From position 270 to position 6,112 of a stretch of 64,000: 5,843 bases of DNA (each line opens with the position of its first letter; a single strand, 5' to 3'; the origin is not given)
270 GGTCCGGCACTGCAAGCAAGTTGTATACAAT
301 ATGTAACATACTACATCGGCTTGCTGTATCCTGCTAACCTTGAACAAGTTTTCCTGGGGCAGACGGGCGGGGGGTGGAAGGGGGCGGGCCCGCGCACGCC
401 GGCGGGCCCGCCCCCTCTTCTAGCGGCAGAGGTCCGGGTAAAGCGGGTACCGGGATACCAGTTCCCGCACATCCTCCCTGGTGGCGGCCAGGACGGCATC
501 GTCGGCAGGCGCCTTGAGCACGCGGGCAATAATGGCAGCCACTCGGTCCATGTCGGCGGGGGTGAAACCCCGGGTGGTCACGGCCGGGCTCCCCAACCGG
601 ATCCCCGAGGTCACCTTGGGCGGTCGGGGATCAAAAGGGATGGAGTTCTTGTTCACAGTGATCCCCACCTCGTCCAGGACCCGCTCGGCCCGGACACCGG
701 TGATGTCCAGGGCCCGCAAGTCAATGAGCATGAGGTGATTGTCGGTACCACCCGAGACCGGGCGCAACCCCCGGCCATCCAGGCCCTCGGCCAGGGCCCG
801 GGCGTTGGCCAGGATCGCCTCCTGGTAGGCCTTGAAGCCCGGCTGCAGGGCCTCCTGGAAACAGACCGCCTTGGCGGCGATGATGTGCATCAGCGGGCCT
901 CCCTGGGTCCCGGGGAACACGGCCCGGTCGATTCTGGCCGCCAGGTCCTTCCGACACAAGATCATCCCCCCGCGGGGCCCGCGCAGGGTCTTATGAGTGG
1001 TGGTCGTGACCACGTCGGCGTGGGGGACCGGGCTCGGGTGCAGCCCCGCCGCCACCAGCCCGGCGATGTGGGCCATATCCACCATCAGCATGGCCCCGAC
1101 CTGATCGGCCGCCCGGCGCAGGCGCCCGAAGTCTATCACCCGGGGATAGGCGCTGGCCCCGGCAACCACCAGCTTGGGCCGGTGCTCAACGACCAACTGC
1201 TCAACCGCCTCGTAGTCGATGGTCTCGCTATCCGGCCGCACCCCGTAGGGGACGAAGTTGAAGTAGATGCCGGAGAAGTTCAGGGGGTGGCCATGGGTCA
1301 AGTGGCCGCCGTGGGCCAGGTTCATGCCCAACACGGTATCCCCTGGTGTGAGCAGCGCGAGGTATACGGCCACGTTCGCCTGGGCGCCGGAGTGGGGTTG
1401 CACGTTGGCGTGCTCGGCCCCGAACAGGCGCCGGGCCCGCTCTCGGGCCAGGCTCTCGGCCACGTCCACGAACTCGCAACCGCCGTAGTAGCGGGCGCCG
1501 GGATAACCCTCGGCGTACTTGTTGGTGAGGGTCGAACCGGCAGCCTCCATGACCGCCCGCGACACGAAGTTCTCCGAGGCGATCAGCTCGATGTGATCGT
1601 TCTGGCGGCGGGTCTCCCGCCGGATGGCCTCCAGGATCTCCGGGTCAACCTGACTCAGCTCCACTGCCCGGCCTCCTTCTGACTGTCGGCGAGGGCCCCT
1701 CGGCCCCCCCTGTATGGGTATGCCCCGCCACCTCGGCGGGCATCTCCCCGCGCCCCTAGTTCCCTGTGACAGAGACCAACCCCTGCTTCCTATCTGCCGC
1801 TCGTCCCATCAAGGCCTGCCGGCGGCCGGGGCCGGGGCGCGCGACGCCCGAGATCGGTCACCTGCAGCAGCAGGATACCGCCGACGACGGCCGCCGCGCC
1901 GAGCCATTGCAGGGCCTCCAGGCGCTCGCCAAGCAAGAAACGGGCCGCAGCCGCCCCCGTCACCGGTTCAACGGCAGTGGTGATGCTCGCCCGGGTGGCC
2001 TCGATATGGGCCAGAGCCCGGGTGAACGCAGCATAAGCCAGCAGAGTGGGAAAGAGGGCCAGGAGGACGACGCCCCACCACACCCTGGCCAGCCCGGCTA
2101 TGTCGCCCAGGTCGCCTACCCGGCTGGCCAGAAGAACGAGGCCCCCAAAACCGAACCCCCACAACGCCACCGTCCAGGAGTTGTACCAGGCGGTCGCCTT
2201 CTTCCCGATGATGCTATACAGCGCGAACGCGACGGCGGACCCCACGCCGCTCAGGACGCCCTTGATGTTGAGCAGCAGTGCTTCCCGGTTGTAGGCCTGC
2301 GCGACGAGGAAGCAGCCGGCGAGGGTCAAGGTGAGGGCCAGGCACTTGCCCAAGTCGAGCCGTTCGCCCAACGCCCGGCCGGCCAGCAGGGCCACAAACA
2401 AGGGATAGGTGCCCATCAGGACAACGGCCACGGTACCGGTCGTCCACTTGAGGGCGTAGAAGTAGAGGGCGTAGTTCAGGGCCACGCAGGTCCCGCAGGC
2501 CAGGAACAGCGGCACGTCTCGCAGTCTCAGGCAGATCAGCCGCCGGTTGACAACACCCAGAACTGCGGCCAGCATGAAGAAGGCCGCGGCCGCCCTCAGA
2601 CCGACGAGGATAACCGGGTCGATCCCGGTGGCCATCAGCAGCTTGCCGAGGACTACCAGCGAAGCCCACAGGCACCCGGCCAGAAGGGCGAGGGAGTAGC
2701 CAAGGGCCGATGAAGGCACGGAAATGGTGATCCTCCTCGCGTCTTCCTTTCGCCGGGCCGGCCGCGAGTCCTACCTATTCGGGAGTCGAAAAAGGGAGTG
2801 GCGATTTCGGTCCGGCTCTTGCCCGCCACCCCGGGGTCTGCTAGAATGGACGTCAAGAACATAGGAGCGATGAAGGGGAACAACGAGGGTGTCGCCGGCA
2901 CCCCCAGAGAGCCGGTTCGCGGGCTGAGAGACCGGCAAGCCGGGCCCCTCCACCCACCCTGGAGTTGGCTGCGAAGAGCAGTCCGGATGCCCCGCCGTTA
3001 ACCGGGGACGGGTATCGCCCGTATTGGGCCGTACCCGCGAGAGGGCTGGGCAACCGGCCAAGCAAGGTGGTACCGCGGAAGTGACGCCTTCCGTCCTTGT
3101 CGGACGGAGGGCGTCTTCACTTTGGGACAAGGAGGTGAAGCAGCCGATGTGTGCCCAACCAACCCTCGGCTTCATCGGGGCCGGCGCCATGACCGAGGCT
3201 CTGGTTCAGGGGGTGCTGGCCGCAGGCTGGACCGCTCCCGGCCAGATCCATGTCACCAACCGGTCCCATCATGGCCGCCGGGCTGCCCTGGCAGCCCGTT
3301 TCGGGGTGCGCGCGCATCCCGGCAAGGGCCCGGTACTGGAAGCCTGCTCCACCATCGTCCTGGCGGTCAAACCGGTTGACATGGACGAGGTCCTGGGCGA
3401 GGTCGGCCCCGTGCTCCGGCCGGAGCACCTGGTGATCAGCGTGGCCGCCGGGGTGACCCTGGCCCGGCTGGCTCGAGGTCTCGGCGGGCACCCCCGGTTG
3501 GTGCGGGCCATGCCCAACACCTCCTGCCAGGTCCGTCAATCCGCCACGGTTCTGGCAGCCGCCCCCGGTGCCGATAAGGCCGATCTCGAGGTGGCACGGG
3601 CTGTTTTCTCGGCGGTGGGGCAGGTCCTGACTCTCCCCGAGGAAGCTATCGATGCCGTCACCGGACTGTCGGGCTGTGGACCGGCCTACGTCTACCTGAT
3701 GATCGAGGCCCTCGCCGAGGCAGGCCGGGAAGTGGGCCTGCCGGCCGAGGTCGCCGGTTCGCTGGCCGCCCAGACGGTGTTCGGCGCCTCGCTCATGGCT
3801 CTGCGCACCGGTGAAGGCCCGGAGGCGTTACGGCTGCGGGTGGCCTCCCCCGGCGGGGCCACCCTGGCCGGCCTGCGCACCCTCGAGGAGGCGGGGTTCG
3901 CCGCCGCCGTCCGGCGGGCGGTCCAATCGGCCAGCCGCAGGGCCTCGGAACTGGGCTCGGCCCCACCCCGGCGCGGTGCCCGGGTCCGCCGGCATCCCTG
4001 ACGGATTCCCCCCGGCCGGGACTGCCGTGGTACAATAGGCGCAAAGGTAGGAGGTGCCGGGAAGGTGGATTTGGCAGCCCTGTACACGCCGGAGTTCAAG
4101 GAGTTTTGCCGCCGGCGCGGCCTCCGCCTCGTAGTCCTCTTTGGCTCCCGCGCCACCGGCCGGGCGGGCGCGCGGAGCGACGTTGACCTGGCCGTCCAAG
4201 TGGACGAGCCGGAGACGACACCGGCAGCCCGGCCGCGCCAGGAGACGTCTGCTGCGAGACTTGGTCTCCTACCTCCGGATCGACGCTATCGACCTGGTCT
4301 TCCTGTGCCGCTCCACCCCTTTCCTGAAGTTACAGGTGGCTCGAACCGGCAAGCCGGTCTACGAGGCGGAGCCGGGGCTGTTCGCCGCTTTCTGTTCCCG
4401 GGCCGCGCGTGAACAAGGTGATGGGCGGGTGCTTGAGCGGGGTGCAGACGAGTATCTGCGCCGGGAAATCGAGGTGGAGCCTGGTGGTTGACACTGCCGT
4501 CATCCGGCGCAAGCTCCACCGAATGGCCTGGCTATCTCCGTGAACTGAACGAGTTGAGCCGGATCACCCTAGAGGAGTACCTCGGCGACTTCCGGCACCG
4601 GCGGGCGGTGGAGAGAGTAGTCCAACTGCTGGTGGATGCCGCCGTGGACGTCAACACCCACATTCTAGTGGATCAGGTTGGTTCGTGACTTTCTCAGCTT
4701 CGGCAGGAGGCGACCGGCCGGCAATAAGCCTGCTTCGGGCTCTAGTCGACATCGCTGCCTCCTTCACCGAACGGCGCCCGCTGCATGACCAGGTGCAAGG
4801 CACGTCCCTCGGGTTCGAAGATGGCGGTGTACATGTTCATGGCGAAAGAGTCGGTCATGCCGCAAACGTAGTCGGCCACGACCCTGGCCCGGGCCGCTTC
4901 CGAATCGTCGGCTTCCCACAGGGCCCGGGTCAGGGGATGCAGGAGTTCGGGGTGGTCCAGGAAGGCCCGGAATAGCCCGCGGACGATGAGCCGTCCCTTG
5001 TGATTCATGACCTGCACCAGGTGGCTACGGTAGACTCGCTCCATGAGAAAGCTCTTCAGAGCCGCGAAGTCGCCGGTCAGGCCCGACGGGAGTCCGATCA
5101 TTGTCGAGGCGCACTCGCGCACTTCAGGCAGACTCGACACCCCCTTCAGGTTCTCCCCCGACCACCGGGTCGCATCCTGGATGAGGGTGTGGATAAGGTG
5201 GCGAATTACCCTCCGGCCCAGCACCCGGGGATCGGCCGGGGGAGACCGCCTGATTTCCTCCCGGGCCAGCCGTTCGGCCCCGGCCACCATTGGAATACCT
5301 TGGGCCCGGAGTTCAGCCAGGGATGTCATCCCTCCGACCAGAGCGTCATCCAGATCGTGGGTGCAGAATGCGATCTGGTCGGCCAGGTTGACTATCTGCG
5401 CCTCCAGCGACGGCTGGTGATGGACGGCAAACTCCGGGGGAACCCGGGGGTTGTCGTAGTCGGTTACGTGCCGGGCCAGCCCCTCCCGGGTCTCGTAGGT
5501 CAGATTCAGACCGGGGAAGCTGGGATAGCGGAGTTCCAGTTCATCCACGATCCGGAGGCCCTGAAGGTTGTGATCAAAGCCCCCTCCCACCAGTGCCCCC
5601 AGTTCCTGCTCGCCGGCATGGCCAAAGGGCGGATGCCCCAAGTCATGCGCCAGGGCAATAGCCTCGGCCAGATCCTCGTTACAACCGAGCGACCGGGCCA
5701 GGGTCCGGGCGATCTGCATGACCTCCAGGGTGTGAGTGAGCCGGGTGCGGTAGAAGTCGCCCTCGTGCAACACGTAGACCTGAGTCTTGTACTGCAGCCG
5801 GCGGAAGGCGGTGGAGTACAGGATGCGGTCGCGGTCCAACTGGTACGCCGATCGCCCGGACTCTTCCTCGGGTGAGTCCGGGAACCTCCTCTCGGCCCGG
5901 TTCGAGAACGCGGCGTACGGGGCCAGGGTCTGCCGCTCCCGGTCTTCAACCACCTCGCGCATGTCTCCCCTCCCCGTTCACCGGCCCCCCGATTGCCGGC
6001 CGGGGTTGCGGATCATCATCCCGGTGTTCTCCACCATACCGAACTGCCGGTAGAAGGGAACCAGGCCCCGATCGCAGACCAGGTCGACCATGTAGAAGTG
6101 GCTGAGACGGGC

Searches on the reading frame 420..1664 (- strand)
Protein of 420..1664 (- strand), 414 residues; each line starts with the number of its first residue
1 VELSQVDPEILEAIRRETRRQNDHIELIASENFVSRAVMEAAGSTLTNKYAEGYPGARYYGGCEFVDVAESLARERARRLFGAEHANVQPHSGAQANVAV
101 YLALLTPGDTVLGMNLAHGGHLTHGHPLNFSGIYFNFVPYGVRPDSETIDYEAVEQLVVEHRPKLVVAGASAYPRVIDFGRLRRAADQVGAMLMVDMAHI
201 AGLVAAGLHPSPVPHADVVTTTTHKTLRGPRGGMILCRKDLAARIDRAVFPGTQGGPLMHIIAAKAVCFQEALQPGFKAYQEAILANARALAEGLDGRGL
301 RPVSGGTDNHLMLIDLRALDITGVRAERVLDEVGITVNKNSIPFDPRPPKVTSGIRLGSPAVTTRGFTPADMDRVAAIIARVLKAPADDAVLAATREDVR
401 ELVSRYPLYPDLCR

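Call 78: search_protein_families(library=pfam, proteins=[window:420-1664:-], max_evalue=0.00001)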
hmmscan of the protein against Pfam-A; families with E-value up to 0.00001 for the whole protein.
window:420-1664:- (414 aa): 3 families
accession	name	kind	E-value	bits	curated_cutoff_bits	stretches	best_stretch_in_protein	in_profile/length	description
PF00464.25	SHMT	-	1.8e-169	564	27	1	3-379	1-399/399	Serine hydroxymethyltransferase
PF00155.27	Aminotran_1_2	-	3.1e-10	40.2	19.7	1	74-343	48-336/361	Aminotransferase class I and II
PF01212.27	Beta_elim_lyase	-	3.1e-06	27.2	27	1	74-295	38-265/288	Beta-eliminating lyase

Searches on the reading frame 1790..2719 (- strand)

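Call 78: search_protein_families(library=pfam, proteins=[window:1790-2719:-], max_evalue=0.00001)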
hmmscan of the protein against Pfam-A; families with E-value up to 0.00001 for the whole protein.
window:1790-2719:- (309 aa): 2 families
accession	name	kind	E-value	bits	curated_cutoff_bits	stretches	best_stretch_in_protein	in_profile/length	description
PF00892.27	EamA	-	2e-38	132.1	28.2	2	153-285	2-133/135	EamA-like transporter family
PF03151.22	TPT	-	4e-08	33.4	30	0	212-290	63-140/291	Triose-phosphate Transporter family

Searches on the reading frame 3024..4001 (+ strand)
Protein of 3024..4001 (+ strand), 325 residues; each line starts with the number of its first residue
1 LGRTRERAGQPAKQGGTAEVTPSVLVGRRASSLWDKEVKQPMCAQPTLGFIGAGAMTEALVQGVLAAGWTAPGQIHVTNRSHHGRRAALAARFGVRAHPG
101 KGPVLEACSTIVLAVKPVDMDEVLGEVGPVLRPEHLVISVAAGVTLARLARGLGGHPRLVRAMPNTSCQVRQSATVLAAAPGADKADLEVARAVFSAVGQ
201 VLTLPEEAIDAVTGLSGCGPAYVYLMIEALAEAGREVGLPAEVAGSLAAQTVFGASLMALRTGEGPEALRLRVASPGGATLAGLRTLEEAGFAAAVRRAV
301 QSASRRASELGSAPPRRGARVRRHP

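Call 78: search_protein_families(library=pfam, proteins=[window:3024-4001:+], max_evalue=0.00001)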
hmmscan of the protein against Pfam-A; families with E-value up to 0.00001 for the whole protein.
window:3024-4001:+ (325 aa): 2 families
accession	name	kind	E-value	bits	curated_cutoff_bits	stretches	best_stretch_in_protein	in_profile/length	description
PF14748.11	P5CR_dimer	-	3.7e-34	117.6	25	1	206-310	1-105/105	Pyrroline-5-carboxylate reductase dimerisation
PF03807.23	F420_oxidored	-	5.2e-17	62.7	21.6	1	48-143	2-94/94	NADP oxidoreductase coenzyme F420-dependent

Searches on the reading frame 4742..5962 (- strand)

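Call 78: search_protein_families(library=pfam, proteins=[window:4742-5962:-], max_evalue=0.00001)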
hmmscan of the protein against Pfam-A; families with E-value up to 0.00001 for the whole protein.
window:4742-5962:- (406 aa): 2 families
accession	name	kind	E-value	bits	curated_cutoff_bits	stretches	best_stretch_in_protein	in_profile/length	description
PF13286.11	HD_assoc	-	1.2e-25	90.2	22.2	1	291-378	3-89/91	Phosphohydrolase-associated domain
PF01966.28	HD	-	3.6e-18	66.4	22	1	74-198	1-114/116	HD domain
